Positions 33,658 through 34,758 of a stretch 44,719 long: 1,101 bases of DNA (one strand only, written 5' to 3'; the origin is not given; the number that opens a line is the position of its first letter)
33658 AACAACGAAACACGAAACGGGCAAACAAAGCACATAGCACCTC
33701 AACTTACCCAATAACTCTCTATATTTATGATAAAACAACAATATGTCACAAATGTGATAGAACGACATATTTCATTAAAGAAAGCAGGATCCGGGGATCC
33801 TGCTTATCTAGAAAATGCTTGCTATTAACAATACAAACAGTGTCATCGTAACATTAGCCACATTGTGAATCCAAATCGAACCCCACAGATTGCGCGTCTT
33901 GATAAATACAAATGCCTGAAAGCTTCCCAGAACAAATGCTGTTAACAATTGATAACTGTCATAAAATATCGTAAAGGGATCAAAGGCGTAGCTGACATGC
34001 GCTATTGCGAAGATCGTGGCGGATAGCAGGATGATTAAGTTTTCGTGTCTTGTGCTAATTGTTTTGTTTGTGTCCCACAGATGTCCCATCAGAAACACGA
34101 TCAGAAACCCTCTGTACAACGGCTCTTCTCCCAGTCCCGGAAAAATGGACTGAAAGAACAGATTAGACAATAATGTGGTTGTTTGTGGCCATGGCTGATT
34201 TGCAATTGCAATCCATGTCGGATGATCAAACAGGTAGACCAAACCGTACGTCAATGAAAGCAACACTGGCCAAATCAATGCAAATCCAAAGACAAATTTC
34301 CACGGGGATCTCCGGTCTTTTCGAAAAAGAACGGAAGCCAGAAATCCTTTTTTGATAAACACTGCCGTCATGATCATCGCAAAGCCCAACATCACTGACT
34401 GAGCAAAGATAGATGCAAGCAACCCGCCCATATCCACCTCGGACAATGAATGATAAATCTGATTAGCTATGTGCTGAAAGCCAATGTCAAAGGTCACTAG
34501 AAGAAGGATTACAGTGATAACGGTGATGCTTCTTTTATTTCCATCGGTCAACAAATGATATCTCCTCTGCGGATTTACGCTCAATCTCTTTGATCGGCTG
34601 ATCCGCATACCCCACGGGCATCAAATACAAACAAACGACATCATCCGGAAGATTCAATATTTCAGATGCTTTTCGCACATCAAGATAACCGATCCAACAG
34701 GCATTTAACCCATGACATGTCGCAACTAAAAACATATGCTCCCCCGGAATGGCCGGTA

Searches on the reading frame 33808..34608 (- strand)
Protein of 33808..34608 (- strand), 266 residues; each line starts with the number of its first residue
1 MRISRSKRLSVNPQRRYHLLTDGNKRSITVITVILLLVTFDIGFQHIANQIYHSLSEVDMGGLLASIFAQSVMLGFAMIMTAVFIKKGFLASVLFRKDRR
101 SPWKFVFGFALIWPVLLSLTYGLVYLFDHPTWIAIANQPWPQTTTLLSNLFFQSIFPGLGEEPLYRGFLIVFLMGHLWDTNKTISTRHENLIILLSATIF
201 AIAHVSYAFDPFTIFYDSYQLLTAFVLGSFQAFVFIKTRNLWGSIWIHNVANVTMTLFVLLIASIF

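Call 93: search_protein_families(library=pfam, proteins=[window:33808-34608:-], max_evalue=0.0001)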
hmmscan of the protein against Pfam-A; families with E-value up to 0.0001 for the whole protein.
window:33808-34608:- (266 aa): 1 family
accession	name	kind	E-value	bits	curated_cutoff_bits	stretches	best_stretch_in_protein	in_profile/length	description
PF02517.21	Rce1-like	-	3e-15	56.7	22.4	1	146-253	4-92/93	Type II CAAX prenyl endopeptidase Rce1-like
